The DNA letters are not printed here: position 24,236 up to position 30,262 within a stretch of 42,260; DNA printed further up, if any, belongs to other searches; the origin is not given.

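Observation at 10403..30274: Two tandem giant ORFs (3820 + 2793 aa) fuse a near-complete hexosamine/UDP-GlcNAc enzyme set behind Sec-type signal peptides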

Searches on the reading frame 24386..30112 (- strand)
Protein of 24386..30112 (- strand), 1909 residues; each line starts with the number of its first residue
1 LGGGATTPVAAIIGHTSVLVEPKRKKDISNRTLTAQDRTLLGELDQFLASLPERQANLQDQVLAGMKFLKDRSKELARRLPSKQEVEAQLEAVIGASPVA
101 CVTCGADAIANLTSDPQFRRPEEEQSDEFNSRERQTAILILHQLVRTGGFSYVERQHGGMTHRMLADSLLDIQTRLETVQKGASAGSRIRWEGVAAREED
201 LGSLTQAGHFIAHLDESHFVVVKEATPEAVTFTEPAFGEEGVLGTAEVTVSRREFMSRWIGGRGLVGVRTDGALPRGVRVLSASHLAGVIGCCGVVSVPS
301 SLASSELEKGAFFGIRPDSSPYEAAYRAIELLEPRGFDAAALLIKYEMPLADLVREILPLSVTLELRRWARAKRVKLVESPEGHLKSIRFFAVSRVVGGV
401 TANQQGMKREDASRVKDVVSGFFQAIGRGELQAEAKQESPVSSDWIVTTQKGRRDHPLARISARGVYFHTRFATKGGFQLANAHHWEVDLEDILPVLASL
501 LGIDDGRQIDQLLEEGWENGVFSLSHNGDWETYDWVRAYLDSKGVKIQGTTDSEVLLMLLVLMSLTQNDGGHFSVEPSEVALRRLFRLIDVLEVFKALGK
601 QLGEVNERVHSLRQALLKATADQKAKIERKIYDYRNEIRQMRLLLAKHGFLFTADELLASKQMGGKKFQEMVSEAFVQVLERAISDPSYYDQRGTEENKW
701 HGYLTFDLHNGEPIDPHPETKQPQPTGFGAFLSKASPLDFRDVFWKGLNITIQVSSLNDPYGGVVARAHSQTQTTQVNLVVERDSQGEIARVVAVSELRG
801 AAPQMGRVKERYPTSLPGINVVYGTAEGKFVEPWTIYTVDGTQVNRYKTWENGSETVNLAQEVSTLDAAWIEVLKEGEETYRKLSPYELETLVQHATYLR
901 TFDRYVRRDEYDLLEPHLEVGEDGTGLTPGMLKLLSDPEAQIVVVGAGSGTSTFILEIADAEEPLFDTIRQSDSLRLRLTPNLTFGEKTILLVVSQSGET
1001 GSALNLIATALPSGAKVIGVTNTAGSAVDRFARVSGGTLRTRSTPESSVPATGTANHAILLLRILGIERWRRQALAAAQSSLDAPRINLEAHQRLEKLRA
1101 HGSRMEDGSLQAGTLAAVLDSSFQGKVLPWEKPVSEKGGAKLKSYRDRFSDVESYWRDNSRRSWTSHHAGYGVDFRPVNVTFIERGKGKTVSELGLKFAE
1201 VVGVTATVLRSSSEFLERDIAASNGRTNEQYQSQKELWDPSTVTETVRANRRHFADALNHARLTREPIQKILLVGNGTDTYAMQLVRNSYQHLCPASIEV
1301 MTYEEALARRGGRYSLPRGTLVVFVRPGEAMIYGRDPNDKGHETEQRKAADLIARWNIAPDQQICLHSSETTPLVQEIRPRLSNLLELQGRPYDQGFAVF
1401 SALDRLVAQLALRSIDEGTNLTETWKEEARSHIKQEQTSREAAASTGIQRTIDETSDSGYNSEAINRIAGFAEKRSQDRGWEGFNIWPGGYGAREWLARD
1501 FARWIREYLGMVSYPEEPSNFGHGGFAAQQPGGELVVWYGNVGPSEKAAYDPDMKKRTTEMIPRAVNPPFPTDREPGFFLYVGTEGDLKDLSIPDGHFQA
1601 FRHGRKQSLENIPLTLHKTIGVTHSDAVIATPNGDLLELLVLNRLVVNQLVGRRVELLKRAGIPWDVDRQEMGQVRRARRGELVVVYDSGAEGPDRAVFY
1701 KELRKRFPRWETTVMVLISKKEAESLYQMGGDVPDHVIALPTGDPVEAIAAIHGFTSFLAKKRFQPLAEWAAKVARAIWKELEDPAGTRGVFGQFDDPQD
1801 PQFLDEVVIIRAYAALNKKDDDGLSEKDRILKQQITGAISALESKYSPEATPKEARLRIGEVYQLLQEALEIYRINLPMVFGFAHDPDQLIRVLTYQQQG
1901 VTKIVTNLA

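Call 7: search_protein_families(library=pfam, proteins=[window:24386-30112:-], max_evalue=0.1)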
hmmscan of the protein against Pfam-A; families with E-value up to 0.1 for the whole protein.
window:24386-30112:- (1909 aa): 4 families
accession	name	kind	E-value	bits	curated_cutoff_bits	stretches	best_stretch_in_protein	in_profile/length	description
PF01380.27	SIS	-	4.6e-06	26.9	25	1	984-1060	50-129/131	SIS domain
PF13522.11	GATase_6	-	0.00055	20.4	27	1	520-560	37-77/130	Glutamine amidotransferase domain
PF03412.21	Peptidase_C39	-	0.0066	16.7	22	1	192-259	62-121/133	Peptidase C39 family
PF13580.11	SIS_2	-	0.013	16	27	1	984-1021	100-137/138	SIS domain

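Call 21: search_solved_structures(query=window:24386-30112:-, max_evalue=1)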
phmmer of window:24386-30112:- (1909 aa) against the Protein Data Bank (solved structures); distinct sequences matched with E-value up to 1: 14.
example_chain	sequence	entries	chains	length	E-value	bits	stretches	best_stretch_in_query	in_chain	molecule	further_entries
6zmk_A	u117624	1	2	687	0.004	17.6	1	975-1050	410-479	Glutamine--fructose-6-phosphate aminotransferase [isomerizing] 1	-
7ndl_A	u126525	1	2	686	0.0065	16.9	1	989-1050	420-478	Isoform 2 of Glutamine-fructose-6-phosphate aminotransferase [isomerizing] 1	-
6r4e_A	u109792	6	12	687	0.0065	16.9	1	989-1050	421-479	Glutamine--fructose-6-phosphate aminotransferase [isomerizing] 1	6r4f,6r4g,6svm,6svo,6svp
6zmj_A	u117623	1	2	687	0.0066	16.9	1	989-1050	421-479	Glutamine--fructose-6-phosphate aminotransferase [isomerizing] 1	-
6r4i_A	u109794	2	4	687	0.0081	16.6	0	989-1032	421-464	Glutamine--fructose-6-phosphate aminotransferase [isomerizing] 1 | Glutamine--fructose-6-phosphate-aminotransferase [isomerizing] 1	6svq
4s1w_A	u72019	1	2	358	0.018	15.4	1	985-1065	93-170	Glutamine--fructose-6-phosphate aminotransferase [isomerizing]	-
3fxa_A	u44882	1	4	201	0.026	14.9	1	985-1034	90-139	SIS domain protein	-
6r4h_A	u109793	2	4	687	0.081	13.2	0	989-1050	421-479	Glutamine--fructose-6-phosphate aminotransferase [isomerizing] 1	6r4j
2poc_A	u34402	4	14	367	0.26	11.6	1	985-1053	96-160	isomerase domain of glutamine-fructose-6-phosphate transaminase (isomerizing)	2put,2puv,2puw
1vim_A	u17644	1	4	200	0.28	11.5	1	931-1034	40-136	Hypothetical protein AF1796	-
2zj3_A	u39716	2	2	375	0.33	11.2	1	989-1051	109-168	Glucosamine--fructose-6-phosphate aminotransferase [isomerizing] 1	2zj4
2v4m_A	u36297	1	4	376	0.33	11.2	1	989-1051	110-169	GLUCOSAMINE--FRUCTOSE-6-PHOSPHATE AMINOTRANSFERASE [ISOMERIZING] 1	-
3fj1_A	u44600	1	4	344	0.44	10.8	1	987-1082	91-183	putative phosphosugar isomerase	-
7pry_H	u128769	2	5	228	0.96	9.7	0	1523-1566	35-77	Beta-6 Fab heavy chain | Beta-06 heavy chain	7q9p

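Call 25: search_protein_families(library=ncbifam, proteins=[window:24386-30112:-], max_evalue=0.1)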
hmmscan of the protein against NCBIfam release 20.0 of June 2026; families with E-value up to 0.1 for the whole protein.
window:24386-30112:- (1909 aa): 12 families
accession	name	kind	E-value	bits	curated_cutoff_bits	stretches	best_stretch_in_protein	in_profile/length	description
NF001484.0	PRK00331.1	subfamily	2.7e-15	55.8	381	2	985-1077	331-420/601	isomerizing glutamine--fructose-6-phosphate transaminase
TIGR01135.1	glmS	equivalog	2.7e-13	49.3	418.05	1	985-1075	336-424/607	glutamine--fructose-6-phosphate transaminase (isomerizing)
NF040776.2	AlsR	equivalog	0.00033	19.7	400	1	987-1032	176-221/279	transcriptional repressor AlsR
TIGR03127.2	RuMP_HxlB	equivalog_domain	0.00054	19.9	160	1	985-1034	70-119/178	6-phospho-3-hexuloisomerase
NF002805.0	PRK02947.1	subfamily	0.00083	18.6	135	1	977-1039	97-159/247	sugar isomerase domain-containing protein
NF008458.0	PRK11337.1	equivalog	0.0016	17.5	378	1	987-1034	188-235/293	MurR/RpiR family transcriptional regulator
NF046059.1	NagB_SO3506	equivalog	0.0089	15.4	430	0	987-1052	86-148/330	glucosamine-6-phosphate deaminase NagB-II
TIGR01134.1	purF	equivalog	0.016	14.6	350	1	520-562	94-136/432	amidophosphoribosyltransferase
NF006425.0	PRK08674.1-5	equivalog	0.018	14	471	1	965-1034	72-139/358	bifunctional phosphoglucose/phosphomannose isomerase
NF010701.0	PRK14101.1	equivalog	0.019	13.2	920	1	982-1025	510-553/638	bifunctional transcriptional regulator/glucokinase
NF006422.0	PRK08674.1-1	subfamily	0.052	13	317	1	984-1034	61-109/302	bifunctional phosphoglucose/phosphomannose isomerase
NF041755.1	RuMP_HxlAB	equivalog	0.056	12.4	500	0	980-1033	283-334/391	bifunctional 3-hexulose-6-phosphate synthase/6-phospho-3-hexuloisomerase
